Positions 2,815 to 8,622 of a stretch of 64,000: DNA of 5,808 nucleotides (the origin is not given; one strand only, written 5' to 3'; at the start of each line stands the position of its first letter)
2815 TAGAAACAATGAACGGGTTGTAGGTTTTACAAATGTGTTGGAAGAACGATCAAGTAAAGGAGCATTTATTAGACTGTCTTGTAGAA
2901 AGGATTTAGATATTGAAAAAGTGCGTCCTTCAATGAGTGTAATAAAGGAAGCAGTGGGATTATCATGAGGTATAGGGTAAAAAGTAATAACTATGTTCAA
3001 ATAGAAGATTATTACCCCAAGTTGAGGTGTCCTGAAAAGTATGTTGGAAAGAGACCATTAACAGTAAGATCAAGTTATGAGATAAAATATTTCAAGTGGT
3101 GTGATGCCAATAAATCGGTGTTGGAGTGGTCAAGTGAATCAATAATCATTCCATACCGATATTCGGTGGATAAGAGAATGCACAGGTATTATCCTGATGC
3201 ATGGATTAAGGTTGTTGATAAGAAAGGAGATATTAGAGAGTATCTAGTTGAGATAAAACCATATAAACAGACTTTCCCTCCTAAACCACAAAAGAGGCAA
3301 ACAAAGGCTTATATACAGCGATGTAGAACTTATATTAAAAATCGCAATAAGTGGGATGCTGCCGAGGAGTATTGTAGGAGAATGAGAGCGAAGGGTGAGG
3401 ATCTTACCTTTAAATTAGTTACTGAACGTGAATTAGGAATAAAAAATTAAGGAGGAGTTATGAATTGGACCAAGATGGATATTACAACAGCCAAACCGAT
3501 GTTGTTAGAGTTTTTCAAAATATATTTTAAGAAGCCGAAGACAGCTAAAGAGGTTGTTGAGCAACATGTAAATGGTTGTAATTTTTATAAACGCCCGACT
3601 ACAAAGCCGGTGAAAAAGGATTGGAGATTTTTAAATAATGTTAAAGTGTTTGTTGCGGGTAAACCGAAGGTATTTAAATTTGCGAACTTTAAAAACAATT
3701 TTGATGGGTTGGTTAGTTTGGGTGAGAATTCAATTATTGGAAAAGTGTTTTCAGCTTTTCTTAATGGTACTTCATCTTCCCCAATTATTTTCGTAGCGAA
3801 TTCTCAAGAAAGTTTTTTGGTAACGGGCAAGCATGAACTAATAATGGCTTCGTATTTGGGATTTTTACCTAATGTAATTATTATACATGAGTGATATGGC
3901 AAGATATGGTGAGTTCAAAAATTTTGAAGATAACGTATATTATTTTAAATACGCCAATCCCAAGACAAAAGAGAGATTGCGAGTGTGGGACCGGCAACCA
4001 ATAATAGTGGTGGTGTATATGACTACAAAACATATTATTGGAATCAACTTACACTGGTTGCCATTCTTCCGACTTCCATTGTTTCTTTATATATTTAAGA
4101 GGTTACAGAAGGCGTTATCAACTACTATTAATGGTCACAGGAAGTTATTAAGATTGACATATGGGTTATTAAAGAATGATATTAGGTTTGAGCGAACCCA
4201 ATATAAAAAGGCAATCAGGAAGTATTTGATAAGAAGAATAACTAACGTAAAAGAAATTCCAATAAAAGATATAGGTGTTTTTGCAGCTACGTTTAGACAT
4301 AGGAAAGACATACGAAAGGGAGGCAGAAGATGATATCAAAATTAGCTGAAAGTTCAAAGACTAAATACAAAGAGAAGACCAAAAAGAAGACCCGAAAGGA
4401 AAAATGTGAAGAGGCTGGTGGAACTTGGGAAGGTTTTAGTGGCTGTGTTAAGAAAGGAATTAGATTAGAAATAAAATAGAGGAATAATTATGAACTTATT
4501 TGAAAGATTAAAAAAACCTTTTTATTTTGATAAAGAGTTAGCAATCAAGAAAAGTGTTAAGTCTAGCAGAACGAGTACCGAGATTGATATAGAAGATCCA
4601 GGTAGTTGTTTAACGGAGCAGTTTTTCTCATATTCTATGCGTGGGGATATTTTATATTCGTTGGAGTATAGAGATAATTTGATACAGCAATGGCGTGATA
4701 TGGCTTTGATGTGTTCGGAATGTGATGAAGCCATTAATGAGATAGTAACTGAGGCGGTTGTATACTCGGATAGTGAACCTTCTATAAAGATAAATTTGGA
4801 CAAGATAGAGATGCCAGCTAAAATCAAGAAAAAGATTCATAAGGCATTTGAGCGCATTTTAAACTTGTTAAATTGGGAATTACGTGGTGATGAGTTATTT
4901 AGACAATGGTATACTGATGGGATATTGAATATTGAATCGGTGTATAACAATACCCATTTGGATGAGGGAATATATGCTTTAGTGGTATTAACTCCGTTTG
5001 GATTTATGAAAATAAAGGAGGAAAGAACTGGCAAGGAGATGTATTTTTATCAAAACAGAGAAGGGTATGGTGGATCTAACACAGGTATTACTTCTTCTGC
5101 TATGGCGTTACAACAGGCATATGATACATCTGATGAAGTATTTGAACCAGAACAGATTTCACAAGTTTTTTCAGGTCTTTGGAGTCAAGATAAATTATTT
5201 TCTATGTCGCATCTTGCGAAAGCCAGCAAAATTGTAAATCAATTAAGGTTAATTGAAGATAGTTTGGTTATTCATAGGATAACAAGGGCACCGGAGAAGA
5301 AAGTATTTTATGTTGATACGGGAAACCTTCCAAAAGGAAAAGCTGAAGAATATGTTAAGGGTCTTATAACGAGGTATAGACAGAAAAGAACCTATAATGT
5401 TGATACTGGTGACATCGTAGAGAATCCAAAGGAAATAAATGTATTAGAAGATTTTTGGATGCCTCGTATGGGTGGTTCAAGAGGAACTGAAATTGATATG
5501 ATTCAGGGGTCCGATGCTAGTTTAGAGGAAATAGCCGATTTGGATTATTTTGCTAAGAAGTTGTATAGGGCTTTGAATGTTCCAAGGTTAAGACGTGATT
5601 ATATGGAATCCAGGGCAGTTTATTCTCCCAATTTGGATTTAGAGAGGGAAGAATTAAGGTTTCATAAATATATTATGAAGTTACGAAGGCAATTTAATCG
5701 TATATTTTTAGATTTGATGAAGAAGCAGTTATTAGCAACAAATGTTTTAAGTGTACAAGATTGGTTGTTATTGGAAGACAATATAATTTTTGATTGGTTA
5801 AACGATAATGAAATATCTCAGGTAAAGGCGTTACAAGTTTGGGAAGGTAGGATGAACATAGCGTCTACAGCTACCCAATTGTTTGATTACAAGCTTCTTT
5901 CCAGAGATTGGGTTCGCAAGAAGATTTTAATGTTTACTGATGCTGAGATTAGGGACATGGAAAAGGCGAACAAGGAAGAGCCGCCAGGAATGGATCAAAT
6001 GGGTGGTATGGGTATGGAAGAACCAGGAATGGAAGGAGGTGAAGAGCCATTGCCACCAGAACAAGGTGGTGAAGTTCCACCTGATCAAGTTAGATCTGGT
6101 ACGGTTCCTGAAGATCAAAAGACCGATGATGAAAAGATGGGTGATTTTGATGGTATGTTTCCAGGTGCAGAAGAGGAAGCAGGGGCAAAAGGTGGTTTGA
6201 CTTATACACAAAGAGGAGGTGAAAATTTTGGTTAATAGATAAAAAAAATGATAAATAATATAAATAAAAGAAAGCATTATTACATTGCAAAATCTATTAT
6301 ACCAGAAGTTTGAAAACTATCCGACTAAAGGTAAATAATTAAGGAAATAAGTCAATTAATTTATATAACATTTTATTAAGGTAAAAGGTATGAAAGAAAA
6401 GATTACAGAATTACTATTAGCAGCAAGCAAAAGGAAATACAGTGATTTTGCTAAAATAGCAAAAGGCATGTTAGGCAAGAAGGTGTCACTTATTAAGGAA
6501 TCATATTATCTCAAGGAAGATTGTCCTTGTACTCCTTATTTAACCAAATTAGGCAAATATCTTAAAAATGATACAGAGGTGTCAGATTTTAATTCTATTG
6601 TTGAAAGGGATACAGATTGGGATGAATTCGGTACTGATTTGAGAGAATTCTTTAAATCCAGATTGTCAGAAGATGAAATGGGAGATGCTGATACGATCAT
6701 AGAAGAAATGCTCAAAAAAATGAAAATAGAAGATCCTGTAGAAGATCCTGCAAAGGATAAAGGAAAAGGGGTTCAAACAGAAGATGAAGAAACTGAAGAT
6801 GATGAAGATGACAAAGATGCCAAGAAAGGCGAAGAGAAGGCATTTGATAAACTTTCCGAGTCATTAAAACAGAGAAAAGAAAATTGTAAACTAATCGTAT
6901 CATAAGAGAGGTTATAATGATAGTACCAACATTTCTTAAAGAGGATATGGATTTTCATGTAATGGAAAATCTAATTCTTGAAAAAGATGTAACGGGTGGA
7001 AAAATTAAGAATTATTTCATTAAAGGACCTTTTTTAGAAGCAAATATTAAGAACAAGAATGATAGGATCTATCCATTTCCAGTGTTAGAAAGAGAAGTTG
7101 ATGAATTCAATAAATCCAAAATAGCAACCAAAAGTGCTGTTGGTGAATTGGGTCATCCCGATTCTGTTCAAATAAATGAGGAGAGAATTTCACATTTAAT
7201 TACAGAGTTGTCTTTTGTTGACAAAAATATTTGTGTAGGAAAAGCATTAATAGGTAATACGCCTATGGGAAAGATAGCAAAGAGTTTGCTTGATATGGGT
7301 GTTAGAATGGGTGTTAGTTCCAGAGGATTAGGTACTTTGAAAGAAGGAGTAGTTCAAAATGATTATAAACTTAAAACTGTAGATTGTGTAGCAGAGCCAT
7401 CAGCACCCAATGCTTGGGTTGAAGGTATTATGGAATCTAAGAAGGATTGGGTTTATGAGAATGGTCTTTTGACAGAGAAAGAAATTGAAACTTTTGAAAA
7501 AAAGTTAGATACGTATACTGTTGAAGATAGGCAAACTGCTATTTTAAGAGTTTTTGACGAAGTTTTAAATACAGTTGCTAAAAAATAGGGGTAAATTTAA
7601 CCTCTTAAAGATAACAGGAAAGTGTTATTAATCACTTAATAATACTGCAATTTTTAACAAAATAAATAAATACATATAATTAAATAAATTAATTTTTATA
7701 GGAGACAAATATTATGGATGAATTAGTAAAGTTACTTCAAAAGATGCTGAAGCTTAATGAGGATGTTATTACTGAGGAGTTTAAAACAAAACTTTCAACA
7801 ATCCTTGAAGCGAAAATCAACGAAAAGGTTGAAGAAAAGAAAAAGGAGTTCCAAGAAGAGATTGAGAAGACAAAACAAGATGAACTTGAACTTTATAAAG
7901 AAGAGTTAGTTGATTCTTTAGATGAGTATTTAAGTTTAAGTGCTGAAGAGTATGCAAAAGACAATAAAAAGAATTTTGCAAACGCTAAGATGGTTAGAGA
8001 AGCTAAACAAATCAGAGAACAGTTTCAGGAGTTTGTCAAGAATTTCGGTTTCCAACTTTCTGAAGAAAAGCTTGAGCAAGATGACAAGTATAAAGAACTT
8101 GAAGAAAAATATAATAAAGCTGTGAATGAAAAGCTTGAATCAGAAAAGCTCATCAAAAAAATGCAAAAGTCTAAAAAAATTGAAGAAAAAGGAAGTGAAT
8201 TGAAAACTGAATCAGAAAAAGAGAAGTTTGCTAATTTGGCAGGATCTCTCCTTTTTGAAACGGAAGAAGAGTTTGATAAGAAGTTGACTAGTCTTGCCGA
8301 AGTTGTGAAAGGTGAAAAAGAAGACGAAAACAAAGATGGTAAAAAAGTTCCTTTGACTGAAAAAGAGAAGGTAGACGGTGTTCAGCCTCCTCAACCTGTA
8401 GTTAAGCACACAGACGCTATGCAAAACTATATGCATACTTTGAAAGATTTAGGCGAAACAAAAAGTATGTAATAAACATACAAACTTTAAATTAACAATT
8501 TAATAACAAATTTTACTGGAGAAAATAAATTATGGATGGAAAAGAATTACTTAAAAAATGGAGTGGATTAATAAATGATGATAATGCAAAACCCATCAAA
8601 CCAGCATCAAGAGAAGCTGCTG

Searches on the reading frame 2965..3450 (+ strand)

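Call 9: search_protein_families(library=phrogs, proteins=[window:2965-3450:+], max_evalue=0.001)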
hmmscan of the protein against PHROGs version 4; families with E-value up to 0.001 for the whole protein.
window:2965-3450:+ (161 aa): 2 families
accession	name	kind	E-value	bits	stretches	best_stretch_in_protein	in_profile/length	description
phrog_218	-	connector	1.6e-43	149.3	1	21-159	11-143/148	head closure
phrog_14892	-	connector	3.6e-19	70.3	1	43-157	1-110/117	head closure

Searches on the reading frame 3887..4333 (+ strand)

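Call 9: search_protein_families(library=phrogs, proteins=[window:3887-4333:+], max_evalue=0.001)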
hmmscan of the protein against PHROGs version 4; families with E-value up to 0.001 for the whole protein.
window:3887-4333:+ (148 aa): 1 family
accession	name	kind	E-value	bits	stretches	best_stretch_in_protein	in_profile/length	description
phrog_429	-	DNA, RNA and nucleotide metabolism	1.1e-17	65.5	1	14-128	65-174/210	DNA end protector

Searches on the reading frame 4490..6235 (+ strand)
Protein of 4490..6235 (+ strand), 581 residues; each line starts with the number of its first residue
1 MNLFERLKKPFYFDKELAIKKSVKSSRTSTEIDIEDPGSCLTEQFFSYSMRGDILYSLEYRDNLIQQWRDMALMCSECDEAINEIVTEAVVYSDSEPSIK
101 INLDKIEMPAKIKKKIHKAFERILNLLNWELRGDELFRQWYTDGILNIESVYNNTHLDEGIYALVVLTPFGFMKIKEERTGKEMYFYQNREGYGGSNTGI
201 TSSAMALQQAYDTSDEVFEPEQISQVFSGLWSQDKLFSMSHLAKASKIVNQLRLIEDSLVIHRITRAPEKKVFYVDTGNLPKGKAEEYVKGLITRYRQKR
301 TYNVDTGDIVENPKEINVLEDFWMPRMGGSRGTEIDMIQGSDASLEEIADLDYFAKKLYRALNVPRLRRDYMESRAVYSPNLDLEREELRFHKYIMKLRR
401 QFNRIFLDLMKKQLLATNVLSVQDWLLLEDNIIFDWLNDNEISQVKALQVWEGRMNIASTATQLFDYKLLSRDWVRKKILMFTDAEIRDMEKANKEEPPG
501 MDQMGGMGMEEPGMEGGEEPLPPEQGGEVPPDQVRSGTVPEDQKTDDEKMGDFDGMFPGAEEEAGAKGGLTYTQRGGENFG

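Call 9: search_protein_families(library=phrogs, proteins=[window:4490-6235:+], max_evalue=0.001)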
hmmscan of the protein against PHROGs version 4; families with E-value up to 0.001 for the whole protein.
window:4490-6235:+ (581 aa): 1 family
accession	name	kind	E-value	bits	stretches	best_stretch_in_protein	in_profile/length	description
phrog_213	-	head and packaging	5.3e-126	422.3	1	35-517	30-517/528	portal protein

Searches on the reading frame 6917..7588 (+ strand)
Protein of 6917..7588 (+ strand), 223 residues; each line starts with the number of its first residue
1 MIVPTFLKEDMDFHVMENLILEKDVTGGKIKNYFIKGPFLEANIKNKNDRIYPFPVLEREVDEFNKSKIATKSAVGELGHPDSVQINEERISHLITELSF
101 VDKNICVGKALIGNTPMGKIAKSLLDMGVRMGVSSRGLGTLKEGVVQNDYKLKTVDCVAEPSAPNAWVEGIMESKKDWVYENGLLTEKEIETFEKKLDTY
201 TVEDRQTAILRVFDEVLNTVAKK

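Call 9: search_protein_families(library=phrogs, proteins=[window:6917-7588:+], max_evalue=0.001)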
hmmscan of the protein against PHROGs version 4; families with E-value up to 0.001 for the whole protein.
window:6917-7588:+ (223 aa): 2 families
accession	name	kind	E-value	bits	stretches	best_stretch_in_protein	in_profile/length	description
phrog_207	-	head and packaging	2.6e-56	192.7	1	26-210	33-213/519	head maturation protease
phrog_3014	-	head and packaging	1.2e-05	25.6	1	41-191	35-217/266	head maturation protease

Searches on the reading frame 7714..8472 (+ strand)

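Call 9: search_protein_families(library=phrogs, proteins=[window:7714-8472:+], max_evalue=0.001)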
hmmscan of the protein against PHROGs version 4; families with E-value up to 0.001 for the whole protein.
window:7714-8472:+ (252 aa): 1 family
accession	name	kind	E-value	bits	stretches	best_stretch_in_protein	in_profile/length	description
phrog_237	-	head and packaging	3.7e-24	87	1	18-244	133-360/364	head scaffolding protein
